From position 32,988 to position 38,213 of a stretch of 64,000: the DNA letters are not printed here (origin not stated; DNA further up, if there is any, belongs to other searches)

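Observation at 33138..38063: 1641-aa protein: ~1200-aa unrecognised N-terminal region plus MoxR/AAA_5-type ATPase, with no vWA partner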

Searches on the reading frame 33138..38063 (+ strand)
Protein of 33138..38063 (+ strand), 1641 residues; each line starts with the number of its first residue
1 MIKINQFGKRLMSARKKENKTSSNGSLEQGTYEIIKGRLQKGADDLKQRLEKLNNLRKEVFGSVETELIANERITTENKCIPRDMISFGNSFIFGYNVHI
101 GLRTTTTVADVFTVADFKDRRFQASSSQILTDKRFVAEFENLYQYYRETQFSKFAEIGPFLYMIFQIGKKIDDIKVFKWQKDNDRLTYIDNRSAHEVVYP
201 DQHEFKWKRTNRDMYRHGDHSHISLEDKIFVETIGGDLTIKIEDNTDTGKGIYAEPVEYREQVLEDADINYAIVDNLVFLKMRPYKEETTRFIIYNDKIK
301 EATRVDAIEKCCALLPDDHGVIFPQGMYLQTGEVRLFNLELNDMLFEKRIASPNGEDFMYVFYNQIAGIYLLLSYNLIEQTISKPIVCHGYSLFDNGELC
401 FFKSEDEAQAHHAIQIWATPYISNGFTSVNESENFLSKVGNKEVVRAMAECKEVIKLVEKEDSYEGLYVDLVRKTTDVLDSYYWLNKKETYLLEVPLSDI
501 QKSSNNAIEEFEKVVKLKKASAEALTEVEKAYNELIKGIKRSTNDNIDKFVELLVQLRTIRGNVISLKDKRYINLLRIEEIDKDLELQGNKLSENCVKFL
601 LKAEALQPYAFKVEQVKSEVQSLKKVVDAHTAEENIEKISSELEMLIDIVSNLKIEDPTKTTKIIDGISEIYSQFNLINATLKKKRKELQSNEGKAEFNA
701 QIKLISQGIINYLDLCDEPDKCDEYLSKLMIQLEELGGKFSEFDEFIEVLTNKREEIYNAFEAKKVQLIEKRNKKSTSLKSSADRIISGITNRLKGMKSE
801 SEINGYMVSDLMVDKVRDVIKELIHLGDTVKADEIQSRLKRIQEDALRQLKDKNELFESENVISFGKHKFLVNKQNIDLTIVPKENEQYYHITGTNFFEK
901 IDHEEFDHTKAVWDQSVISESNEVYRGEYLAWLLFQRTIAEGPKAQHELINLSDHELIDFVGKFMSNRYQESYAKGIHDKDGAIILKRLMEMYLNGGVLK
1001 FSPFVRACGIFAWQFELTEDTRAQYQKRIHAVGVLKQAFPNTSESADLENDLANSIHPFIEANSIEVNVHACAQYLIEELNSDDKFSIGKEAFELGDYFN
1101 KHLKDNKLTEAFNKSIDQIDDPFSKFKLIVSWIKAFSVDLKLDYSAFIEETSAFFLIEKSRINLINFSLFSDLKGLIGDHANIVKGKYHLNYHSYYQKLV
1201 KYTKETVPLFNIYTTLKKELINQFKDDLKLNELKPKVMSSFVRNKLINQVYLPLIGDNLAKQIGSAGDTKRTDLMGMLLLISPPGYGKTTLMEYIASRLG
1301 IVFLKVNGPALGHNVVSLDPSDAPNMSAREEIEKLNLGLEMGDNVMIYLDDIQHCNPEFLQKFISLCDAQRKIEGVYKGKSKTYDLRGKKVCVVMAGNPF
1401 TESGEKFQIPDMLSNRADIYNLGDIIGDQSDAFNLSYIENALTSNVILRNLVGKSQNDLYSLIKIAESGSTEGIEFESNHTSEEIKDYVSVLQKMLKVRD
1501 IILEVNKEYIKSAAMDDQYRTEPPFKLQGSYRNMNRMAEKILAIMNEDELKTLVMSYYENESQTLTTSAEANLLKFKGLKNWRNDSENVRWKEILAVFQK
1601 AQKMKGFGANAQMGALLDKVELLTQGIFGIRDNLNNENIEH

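Call 5: search_protein_families(library=pfam, proteins=[window:33138-38063:+], max_evalue=0.1)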
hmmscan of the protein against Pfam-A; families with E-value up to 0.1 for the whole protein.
window:33138-38063:+ (1641 aa): 8 families
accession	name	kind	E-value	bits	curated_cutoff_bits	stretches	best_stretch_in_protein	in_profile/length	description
PF12458.13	DUF3686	-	1.1e-182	608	25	1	45-483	1-448/448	ATPase involved in DNA repair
PF25472.1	DUF7902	-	3.2e-26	91.8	26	1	604-688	1-85/85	Domain of unknown function (DUF7902)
PF00004.35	AAA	-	1.9e-06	28.8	21.2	1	1278-1359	1-73/131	ATPase family associated with various cellular activities (AAA)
PF07728.20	AAA_5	-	1.1e-05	25.9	22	1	1278-1402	2-126/139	AAA domain (dynein-related subfamily)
PF05496.18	RuvB_N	-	0.00013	22.2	27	1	1267-1313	25-71/159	Holliday junction DNA helicase RuvB P-loop domain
PF13401.12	AAA_22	-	0.00032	21.4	27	1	1276-1369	6-110/130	AAA domain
PF01979.26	Amidohydro_1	-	0.047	13.4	25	0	405-452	29-71/345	Amidohydrolase family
PF13238.12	AAA_18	-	0.054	14.4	29.4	0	1280-1331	3-44/128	AAA domain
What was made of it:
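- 33270..34586 (+): DUF3686 region (residues 45-483): an N-terminal helix plus a divergent beta-propeller (strands at about 67-418). Pfam PF12458 E=1.1e-182 (call 5).
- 34440..35705 (+): Helical-bundle / coiled-coil region (residues 435-856), which includes DUF7902 (604-688; nt 34947-35201). Pfam PF25472 E=3e-26 (call 5).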

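Call 6: search_protein_families(library=ncbifam, proteins=[window:33138-38063:+], max_evalue=0.1)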
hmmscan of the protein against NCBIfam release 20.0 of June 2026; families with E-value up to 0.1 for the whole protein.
window:33138-38063:+ (1641 aa): 4 families
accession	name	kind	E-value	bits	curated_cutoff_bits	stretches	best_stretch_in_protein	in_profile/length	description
NF000868.0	PRK00080.1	equivalog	5.6e-05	22.2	282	1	1258-1313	36-89/330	Holliday junction branch migration DNA helicase RuvB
TIGR00635.1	ruvB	equivalog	0.00056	19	299.05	1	1269-1312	24-67/305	Holliday junction branch migration DNA helicase RuvB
NF033916.0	antiphage_ZorA_3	subfamily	0.00094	18.2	250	1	511-798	236-421/509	anti-phage ZorAB system protein ZorA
NF008723.0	PRK11718.1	equivalog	0.032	14.1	139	1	664-755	61-155/161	sigma D regulator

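Call 8: search_solved_structures(query=window:33138-38063:+, max_evalue=1)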
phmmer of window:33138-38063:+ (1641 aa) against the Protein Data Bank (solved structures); distinct sequences matched with E-value up to 1: 102 (the best 60 are shown).
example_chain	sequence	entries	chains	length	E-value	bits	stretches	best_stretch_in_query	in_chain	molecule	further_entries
5vc7_A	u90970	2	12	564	0.0012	19.4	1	1276-1312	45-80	VCP-like ATPase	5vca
5g4g_A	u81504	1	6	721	0.0024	18.4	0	1276-1312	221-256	VCP-LIKE ATPASE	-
5g4f_A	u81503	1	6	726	0.0025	18.4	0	1276-1312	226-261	VCP-LIKE ATPASE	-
7swl_A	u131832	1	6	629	0.003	18.2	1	1244-1311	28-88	Rix7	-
6chs_H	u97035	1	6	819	0.0038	17.8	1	1276-1338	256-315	Putative cell division control protein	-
9bji_A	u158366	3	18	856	0.0049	17.4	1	1278-1313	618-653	Nuclear valosin-containing protein-like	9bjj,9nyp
7t3i_A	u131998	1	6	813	0.0053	17.3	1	1244-1311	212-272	Rix7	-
6mat_A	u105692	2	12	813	0.0053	17.3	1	1244-1311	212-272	Rix7 mutant | Rix7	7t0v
7wub_D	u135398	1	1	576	0.0072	16.9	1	1278-1334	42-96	Transitional endoplasmic reticulum ATPase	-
7wub_C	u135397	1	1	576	0.0072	16.9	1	1278-1334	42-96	Transitional endoplasmic reticulum ATPase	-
6mck_A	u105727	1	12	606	0.0083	16.7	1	1278-1334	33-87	Transitional endoplasmic reticulum ATPase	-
9dx3_A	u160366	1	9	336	0.0085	16.7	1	1253-1312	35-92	Holliday junction branch migration complex subunit RuvB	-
6oaa_B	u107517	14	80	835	0.0085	16.6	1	1276-1334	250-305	Cell division control protein 48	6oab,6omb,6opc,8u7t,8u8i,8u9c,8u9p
8dar_A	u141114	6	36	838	0.0086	16.6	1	1276-1334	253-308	Cell division control protein 48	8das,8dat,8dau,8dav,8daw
6oa9_A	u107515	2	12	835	0.0086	16.6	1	1276-1334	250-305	Cell division control protein 48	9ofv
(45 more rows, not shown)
